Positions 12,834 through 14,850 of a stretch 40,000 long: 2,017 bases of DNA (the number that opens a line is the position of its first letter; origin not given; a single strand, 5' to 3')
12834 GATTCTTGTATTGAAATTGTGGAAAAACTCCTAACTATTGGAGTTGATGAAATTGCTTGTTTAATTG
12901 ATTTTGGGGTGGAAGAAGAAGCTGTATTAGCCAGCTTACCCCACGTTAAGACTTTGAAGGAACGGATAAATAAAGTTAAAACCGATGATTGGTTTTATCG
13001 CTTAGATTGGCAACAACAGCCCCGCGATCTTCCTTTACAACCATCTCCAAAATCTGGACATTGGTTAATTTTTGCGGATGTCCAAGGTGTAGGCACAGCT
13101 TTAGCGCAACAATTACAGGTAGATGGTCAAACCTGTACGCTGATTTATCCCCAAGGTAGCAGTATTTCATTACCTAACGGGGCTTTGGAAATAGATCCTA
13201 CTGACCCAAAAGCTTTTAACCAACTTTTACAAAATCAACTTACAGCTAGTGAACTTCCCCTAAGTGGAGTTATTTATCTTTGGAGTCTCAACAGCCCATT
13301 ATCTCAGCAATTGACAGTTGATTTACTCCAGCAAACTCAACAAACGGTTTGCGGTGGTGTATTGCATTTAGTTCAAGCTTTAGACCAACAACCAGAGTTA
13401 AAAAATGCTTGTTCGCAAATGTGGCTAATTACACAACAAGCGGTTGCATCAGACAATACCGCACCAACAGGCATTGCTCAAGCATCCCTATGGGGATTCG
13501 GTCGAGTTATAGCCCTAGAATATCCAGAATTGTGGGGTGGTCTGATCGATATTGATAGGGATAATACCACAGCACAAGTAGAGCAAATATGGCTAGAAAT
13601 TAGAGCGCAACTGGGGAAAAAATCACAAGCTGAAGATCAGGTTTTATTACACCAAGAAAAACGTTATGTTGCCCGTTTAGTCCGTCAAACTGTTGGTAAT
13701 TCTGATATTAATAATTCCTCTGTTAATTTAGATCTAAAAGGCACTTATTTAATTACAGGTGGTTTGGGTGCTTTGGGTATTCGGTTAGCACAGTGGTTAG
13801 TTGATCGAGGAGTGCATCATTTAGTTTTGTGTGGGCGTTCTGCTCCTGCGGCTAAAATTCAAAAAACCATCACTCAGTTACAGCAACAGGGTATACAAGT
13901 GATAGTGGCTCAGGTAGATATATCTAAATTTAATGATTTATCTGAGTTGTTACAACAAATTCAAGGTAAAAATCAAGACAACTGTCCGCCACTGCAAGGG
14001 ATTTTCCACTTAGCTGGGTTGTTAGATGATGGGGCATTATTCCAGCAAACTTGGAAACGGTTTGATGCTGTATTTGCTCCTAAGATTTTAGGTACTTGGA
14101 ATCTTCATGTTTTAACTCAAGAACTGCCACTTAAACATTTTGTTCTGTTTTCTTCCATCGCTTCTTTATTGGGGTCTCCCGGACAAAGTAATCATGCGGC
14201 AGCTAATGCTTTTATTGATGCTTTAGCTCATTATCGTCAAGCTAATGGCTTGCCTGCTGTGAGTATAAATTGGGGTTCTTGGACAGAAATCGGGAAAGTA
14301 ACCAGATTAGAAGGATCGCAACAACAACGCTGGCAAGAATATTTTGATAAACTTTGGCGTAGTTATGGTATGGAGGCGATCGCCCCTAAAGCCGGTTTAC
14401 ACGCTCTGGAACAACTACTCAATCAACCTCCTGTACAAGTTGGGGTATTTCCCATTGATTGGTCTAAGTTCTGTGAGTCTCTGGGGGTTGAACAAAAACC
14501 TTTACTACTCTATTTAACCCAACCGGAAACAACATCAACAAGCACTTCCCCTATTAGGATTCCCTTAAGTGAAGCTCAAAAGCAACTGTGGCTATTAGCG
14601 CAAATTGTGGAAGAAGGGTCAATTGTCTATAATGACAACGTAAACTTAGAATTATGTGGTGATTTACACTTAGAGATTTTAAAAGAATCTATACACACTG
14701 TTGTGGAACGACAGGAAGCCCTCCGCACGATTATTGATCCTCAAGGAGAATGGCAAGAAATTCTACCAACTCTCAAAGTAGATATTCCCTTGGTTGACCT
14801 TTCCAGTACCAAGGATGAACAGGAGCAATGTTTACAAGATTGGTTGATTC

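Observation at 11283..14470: Non-canonical module order KS-AT-ACP-LLM-KR-C: the carrier domain precedes its tailoring domains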

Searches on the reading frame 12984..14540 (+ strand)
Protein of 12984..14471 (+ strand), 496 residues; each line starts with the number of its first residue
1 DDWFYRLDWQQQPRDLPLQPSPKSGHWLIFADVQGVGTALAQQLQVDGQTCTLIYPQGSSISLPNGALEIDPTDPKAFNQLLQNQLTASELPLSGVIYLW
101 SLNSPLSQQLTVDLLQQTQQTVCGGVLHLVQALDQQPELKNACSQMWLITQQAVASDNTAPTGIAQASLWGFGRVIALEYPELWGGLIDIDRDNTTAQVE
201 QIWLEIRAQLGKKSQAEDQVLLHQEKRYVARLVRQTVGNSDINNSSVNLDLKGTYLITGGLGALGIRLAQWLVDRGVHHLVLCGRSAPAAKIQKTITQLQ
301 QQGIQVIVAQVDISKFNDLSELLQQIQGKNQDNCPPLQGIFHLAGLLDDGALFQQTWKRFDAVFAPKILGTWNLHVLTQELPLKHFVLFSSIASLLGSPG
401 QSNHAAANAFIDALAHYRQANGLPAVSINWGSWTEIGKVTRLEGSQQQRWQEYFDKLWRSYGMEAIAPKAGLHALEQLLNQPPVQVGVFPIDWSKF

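Call 7: search_protein_families(library=pfam, proteins=[window:12984-14471:+], max_evalue=10)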
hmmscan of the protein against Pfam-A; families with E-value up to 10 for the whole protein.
window:12984-14471:+ (496 aa): 6 families
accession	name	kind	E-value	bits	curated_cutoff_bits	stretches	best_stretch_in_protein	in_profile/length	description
PF08659.16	KR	-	5.2e-66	222.4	22.6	1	253-435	1-180/180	KR domain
PF00106.31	adh_short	-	1.3e-11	44.7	26.6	1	256-416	4-161/195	short chain dehydrogenase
PF13561.12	adh_short_C2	-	6e-07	29.7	27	1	264-417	8-156/236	Enoyl-(Acyl carrier protein) reductase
PF01370.27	Epimerase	-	0.00067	19.6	20.9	1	256-401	2-124/240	NAD dependent epimerase/dehydratase family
PF16363.11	GDP_Man_Dehyd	-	0.001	19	27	1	256-327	1-75/332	GDP-mannose 4,6 dehydratase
PF02719.21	Polysacc_synt_2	-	0.094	12.3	20.2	1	256-326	2-76/293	Polysaccharide biosynthesis protein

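Call 10: search_protein_families(library=ncbifam, proteins=[window:12984-14471:+], max_evalue=0.00001)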
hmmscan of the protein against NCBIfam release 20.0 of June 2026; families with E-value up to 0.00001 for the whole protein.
window:12984-14471:+ (496 aa): 23 families
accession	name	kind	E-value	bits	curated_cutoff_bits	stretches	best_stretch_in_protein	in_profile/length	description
NF045894.1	PKS_plus_SDR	equivalog_domain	4.5e-99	332.8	1740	1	1-496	939-1386/1515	type I polyketide synthase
NF041183.1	Pks2_ls1_myc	equivalog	6.1e-58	195.8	2400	2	252-490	1750-1969/2086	sulfolipid-1 biosynthesis phthioceranic/hydroxyphthioceranic acid synthase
NF037941.1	PKS_NbtC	equivalog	1.8e-28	99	1150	1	132-438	568-860/1027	nocobactin polyketide synthase NbtC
NF037940.1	PKS_MbtD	equivalog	5.3e-23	81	1150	1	137-439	541-831/978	mycobactin polyketide synthase MbtD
NF047870.1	PKS_KR_start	domain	1.3e-20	73.5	35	1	1-83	1-76/78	KR prefix domain-containing protein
TIGR02813.1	omega_3_PfaA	subfamily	8.5e-19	65.8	1010.1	1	291-434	2081-2221/2582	polyketide-type polyunsaturated fatty acid synthase PfaA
TIGR01830.1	3oxo_ACP_reduc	equivalog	2.8e-12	46.9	297.75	1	256-415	2-159/239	3-oxoacyl-[acyl-carrier-protein] reductase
NF004200.0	PRK05653.1-5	equivalog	8.6e-12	45.1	273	1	254-412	4-161/242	3-oxoacyl-ACP reductase FabG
NF004198.0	PRK05653.1-3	equivalog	4e-11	42.8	296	1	254-411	9-163/248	3-oxoacyl-ACP reductase FabG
NF004847.0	PRK06198.1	subfamily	1.5e-10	40.8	240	1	255-369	10-118/269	oxidoreductase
TIGR01829.1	AcAcCoA_reduct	subfamily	1.2e-08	34.9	302.1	1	256-413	4-163/242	acetoacetyl-CoA reductase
NF006072.0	PRK08217.1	subfamily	1.6e-08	34.7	298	1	254-354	7-100/253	3-ketoacyl-(acyl-carrier-protein) reductase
NF053542.1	FlxB_rubin_SDR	equivalog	5.9e-08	32.7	340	1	256-411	4-159/239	flexirubin biosynthesis SDR family reductase FlxB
NF009466.0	PRK12826.1-2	subfamily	5.7e-07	29.3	222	1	256-409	7-159/248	3-oxoacyl-ACP reductase FabG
NF047420.2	EF_P_mod_YmfI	equivalog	9.8e-07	28.7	238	1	255-415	2-160/236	elongation factor P 5-aminopentanone reductase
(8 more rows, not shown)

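Call 24: search_solved_structures(query=window:12984-14471:+, show_alignments=3, max_evalue=1e-10)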
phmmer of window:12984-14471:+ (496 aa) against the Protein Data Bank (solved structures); distinct sequences matched with E-value up to 1e-10: 49.
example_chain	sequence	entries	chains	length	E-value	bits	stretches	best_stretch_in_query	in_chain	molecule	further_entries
6w7s_A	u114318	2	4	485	4.8e-54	187.1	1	127-496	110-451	EryAI | KR1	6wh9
2fr0_A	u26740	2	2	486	4.8e-54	187.1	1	127-496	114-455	Erythromycin synthase, EryAI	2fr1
7m7e_B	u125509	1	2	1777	5.6e-53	183.6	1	127-496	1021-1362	6-deoxyerythronolide-B synthase EryA2, modules 3 and 4,EryAI,6-deoxyerythronolide-B syntha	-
7m7i_B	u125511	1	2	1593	5.9e-53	183.5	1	127-496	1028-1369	EryAI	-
7m7j_B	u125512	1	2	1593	5.9e-53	183.5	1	127-496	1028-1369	EryAI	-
7m7f_B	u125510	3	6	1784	7.3e-53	183.2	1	127-496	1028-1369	EryAI,6-deoxyerythronolide-B synthase EryA3, modules 5 and 6 chimera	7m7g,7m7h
8tjn_B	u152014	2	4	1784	7.3e-53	183.2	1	127-496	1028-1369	EryAI,6-deoxyerythronolide-B synthase EryA3, modules 5 and 6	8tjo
3mjv_A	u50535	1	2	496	6.9e-49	170.1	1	142-496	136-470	AmphB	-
3mjc_A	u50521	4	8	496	2.2e-48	168.5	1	142-496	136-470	AmphB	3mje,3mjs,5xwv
4dif_A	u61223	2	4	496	3.4e-48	167.8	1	142-496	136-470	AmphB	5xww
7s6b_C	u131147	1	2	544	6.2e-48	167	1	144-496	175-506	Polyketide synthase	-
3mjt_A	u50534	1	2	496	9.7e-48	166.3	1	142-496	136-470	AmphB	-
7s6c_A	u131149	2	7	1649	6.3e-47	163.6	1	144-496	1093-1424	6-deoxyerythronolide-B synthase EryA2, modules 3 and 4, Lsd14 Polyketide synthase fusion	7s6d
9d2y_A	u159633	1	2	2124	1.3e-44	156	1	252-444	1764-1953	Multifunctional mycocerosic acid synthase membrane-associated MAS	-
9d2z_A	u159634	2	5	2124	1.3e-44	156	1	252-444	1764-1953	Mycocerosic acid synthase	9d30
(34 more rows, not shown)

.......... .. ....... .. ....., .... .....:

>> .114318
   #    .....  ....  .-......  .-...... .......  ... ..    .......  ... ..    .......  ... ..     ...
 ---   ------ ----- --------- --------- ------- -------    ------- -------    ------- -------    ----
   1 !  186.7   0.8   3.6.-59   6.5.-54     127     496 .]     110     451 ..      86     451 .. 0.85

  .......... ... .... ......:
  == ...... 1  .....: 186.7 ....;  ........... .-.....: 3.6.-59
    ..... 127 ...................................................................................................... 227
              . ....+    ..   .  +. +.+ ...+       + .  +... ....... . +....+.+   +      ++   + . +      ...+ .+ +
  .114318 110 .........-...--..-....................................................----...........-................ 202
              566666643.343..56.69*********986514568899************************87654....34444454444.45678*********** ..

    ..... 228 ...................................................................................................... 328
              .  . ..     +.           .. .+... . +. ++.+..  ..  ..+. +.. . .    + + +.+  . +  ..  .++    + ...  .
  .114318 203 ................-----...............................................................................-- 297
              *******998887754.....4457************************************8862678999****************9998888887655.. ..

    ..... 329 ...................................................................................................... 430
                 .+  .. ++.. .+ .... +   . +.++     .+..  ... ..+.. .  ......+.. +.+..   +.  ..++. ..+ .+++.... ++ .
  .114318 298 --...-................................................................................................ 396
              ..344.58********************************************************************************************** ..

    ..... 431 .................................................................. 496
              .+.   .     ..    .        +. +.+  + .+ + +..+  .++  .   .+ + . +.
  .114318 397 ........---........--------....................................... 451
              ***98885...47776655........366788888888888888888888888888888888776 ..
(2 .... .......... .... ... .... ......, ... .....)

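Call 98: predict_structure(alignment_id=A3)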
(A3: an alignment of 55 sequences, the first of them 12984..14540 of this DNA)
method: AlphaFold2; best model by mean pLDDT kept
length: 519 residues; sequences in the alignment: 55
mean_pLDDT: 92.8   pTM: 0.94
mean pLDDT of the five models: 92.8, 91.7, 90.9, 90.0, 89.2
residues with pLDDT >= 90: 411; 70-90: 91; 50-70: 16; < 50: 1
segments of 3 or more residues with pLDDT < 50: none
pLDDT, mean of each block of 10 residues (from residue 1): 88 86 93 97 96 96 96 98 92 96 95 97 98 95 93 91 97 96 96 88 94 87 95 83 79 97 96 98 97 97 98 98 88 87 96 97 98 98 98 95 98 98 97 84 84 86 93 94 93 88 82 66
secondary structure, 60 per line:
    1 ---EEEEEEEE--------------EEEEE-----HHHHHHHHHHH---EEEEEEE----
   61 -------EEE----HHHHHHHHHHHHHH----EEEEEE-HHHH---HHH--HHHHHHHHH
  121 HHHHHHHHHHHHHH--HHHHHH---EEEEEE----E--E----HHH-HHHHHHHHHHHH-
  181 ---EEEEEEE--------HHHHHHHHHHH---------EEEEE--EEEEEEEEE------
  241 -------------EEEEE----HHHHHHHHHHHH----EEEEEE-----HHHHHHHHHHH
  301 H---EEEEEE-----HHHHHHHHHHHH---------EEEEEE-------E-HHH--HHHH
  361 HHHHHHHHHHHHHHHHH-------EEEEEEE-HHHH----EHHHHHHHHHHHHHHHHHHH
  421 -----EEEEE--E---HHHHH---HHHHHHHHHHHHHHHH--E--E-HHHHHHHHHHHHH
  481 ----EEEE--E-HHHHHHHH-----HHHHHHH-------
elements in order: E4-11 E26-30 H36-46 E50-56 E68-70 H75-88 E93-98 H100-103 H112-134 H137-142 E146-151 H168-179 E184-190 H199-209 E219-223 E226-234 E254-258 H263-274 E279-284 H290-301 E305-310 H316-327 E337-342 H357-377 E385-391 H393-396 H402-420 E426-430 H437-441 H445-460 H468-480 E485-488 H493-500 H506-512

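Call 100: fold_search(model_id=the predicted structure, library=pdb)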
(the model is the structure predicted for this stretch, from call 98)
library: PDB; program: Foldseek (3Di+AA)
matches with E <= 10: 1989; with E <= 0.001: 1682
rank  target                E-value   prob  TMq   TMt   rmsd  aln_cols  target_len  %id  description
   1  6w7s_A                2.2e-38  1.00  0.78  0.87   3.7       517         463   29  Ketoreductase from module 1 of the 6-deoxyerythronolide B synthase (KR1) in complex with antibody fragment (Fab) 2G10 (released 2020-09-09)
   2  2fr0                  9.7e-38  1.00  0.79  0.87   3.5       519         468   29  The first ketoreductase of the erythromycin synthase (crystal form 1) (released 2006-04-04)
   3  2z5l                  1.8e-36  1.00  0.74  0.84   3.8       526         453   28  The first ketoreductase of the tylosin PKS (released 2007-08-28)
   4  4dif_A                7.8e-36  1.00  0.76  0.82   3.8       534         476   27  Structure of A1-type ketoreductase (released 2013-02-13)
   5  3mjv_B                8.7e-36  1.00  0.76  0.83   3.9       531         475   28  Structure of A-type Ketoreductases from Modular Polyketide Synthase (released 2010-08-18)
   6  5xwv_A                1.1e-35  1.00  0.77  0.83   3.8       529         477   28  Substrate-bound Structure of a Ketoreductase from the Second Module of the amphotericin Polyketide Synthases (released 2018-06-06)
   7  2fr1                  2.1e-35  1.00  0.76  0.86   3.4       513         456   29  The first ketoreductase of the erythromycin synthase (crystal form 2) (released 2006-04-04)
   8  6wh9_D                2.7e-35  1.00  0.75  0.86   3.7       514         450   28  Ketoreductase from module 1 of the 6-deoxyerythronolide B synthase (KR1) in complex with antibody fragment (Fab) 1D10 (released 2020-09-09)
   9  3mjs_B                4.8e-35  1.00  0.76  0.83   3.6       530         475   28  Structure of A-type Ketoreductases from Modular Polyketide Synthase (released 2010-08-18)
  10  3mjt_B                5.1e-35  1.00  0.76  0.83   3.6       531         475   28  Structure of A-type Ketoreductases from Modular Polyketide Synthase (released 2010-08-18)
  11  3mjs_A                5.4e-35  1.00  0.78  0.84   3.9       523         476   27  Structure of A-type Ketoreductases from Modular Polyketide Synthase (released 2010-08-18)
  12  7m7f_A                7.6e-35  1.00  0.79  0.31   3.5       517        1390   29  6-Deoxyerythronolide B synthase (DEBS) module 1 in complex with antibody fragment 1B2: State 1 (released 2021-11-17)
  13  4imp_B                1.0e-34  1.00  0.77  0.77   4.2       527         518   26  The missing linker: a dimerization motif located within polyketide synthase modules (released 2013-03-27)
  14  3qp9_D                1.1e-34  1.00  0.77  0.87   3.7       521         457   27  The Structure of a C2-type Ketoreductase from a Modular Polyketide Synthase (released 2011-05-11)
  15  4imp_A                1.1e-34  1.00  0.75  0.74   4.5       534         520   26  The missing linker: a dimerization motif located within polyketide synthase modules (released 2013-03-27)
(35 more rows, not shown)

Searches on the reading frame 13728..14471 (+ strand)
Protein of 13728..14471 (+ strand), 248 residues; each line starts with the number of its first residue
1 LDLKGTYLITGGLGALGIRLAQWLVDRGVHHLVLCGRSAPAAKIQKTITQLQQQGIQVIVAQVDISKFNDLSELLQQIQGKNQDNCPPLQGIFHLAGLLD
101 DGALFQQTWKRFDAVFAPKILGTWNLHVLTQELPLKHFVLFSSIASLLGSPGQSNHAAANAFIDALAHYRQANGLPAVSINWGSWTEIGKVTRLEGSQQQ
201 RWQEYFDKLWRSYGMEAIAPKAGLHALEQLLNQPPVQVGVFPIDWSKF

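Call 81: find_homologous_proteins(query=window:13728-14471:+, max_evalue=1e-20)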
Query window:13728-14471:+ (248 aa): 234 proteins with E <= 1e-20 among 1157 candidates; the best 120 are listed.
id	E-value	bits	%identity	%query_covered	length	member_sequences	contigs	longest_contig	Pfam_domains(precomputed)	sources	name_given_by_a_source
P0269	5.2e-74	267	54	99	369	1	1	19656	PF08659.17,PF00550.32,PF13561.13,PF00106.32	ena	-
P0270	7.0e-74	266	53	99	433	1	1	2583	PF08659.17,PF00550.32,PF13561.13,PF00106.32,PF23297.2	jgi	jgi:myxalamid-type polyketide synthase MxaB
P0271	5.0e-71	257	53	99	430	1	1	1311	PF08659.17,PF00550.32,PF13561.13,PF00106.32,PF01370.28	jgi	jgi:NAD(P)-dependent dehydrogenase (short-subunit alcohol dehydrogenase family)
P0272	1.9e-70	255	51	98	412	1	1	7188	PF08659.17,PF00550.32,PF13561.13,PF00106.32,PF23297.2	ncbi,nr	ncbi:SDR family NAD(P)-dependent oxidoreductase [Nostoc sp. BAE]|nr:SDR family NAD(P)-dependent oxid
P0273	3.6e-69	251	52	98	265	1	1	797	PF08659.17,PF13561.13,PF00106.32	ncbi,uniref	ncbi:SDR family oxidoreductase, partial [Microseira wollei]|uniref:SDR family oxidoreductase n=1 Tax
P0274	1.6e-68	249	50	98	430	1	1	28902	PF08659.17,PF00550.32,PF13561.13,PF00106.32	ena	-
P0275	2.5e-68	248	53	98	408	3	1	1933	PF08659.17,PF00550.32,PF13561.13,PF00106.32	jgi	jgi:polyketide synthase 12/myxalamid-type polyketide synthase MxaB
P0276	4.0e-68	248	52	99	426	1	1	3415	PF08659.17,PF00550.32,PF13561.13,PF00106.32,PF23297.2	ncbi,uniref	ncbi:MAG: SDR family NAD(P)-dependent oxidoreductase, partial [Moorea sp. SIO4E2]|uniref:beta-ketoac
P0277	6.8e-68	247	50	100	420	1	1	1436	PF08659.17,PF00550.32,PF13561.13,PF00106.32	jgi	-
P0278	2.0e-67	245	50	98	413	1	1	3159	PF08659.17,PF00550.32,PF13561.13,PF00106.32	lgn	-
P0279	2.4e-67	245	50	99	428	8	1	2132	PF08659.17,PF00550.32,PF13561.13,PF00106.32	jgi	-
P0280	3.6e-67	244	51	99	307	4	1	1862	PF08659.17,PF13561.13,PF00106.32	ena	-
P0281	3.3e-66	241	48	98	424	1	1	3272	PF08659.17,PF00550.32,PF13561.13,PF00106.32,PF23297.2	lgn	-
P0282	4.2e-66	241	50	98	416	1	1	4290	PF08659.17,PF00550.32,PF13561.13,PF00106.32,PF23297.2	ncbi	ncbi:MAG: beta-ketoacyl reductase, partial [Cyanobacteria bacterium P01_G01_bin.49]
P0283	8.4e-66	240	49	98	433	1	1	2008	PF08659.17,PF00550.32,PF13561.13,PF00106.32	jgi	jgi:NAD(P)-dependent dehydrogenase (short-subunit alcohol dehydrogenase family)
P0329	3.7e-56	208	46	95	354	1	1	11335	PF08659.17,PF13561.13,PF00106.32,PF13602.13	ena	-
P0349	1.2e-52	197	48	90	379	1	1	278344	PF08659.17,PF00550.32,PF13561.13,PF00106.32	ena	-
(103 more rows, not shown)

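Call 101: find_encoding_contigs(protein=P0329, flank=8000, max_places=2)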
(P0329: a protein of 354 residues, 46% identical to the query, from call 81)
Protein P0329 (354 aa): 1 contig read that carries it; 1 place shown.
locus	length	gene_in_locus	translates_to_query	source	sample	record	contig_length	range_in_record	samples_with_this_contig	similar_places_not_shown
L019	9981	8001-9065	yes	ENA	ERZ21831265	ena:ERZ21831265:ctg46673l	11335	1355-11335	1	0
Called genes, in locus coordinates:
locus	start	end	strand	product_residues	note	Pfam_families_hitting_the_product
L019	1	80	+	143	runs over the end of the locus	-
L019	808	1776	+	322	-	PF08241:Methyltransf_11, PF08242:Methyltransf_12, PF13489:Methyltransf_23, PF13649:Methyltransf_25 (weak), PF00550:PP-binding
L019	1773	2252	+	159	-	PF00109:ketoacyl-synt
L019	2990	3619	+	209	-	PF16197:KAsynt_C_assoc, PF22621:CurL-like_PKS_C, PF22336:RhiE-like_linker, PF00698:Acyl_transf_1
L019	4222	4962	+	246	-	PF21089:PKS_DH_N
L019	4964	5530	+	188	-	PF14765:PS-DH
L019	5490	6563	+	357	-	PF18558:HTH_51 (weak), PF13489:Methyltransf_23, PF13847:Methyltransf_31 (weak), PF08241:Methyltransf_11, PF08242:Methyltransf_12, PF13649:Methyltransf_25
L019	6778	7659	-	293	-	-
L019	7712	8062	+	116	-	PF00107:ADH_zinc_N (weak), PF13602:ADH_zinc_N_2 (weak)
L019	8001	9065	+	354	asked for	PF13602:ADH_zinc_N_2 (weak), PF00106:adh_short, PF08659:KR, PF13561:adh_short_C2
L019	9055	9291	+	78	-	-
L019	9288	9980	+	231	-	?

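Call 102: find_encoding_contigs(protein=P0349, flank=9000, max_places=2)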
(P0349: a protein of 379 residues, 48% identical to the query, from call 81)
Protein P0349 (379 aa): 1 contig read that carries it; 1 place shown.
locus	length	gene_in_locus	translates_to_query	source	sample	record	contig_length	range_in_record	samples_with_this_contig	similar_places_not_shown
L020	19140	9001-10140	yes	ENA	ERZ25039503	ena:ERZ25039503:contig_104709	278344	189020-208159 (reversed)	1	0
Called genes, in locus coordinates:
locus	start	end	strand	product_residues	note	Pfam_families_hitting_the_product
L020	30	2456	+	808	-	PF00698:Acyl_transf_1, PF13489:Methyltransf_23, PF08241:Methyltransf_11, PF08242:Methyltransf_12, PF13649:Methyltransf_25, PF00550:PP-binding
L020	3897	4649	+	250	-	PF00698:Acyl_transf_1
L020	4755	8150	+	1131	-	PF21089:PKS_DH_N, PF14765:PS-DH, PF18558:HTH_51, PF08241:Methyltransf_11, PF08242:Methyltransf_12, PF13489:Methyltransf_23, PF13649:Methyltransf_25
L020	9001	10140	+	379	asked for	PF00106:adh_short (weak), PF08659:KR, PF13561:adh_short_C2 (weak), PF00550:PP-binding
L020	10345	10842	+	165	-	PF00109:ketoacyl-synt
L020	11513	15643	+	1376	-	PF22336:RhiE-like_linker, PF22621:CurL-like_PKS_C, PF00698:Acyl_transf_1, PF21089:PKS_DH_N, PF14765:PS-DH, PF18558:HTH_51, PF08241:Methyltransf_11, PF08242:Methyltransf_12, +2 more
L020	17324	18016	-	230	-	-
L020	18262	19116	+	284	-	PF00698:Acyl_transf_1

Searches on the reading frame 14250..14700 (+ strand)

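Call 7: search_protein_families(library=pfam, proteins=[window:14250-14700:+], max_evalue=10)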
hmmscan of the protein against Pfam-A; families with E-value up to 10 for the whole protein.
window:14250-14700:+ (150 aa): 1 family
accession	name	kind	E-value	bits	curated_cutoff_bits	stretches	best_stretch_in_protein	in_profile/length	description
PF00668.25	Condensation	-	0.0032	16.7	30.6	1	104-148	5-48/456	Condensation domain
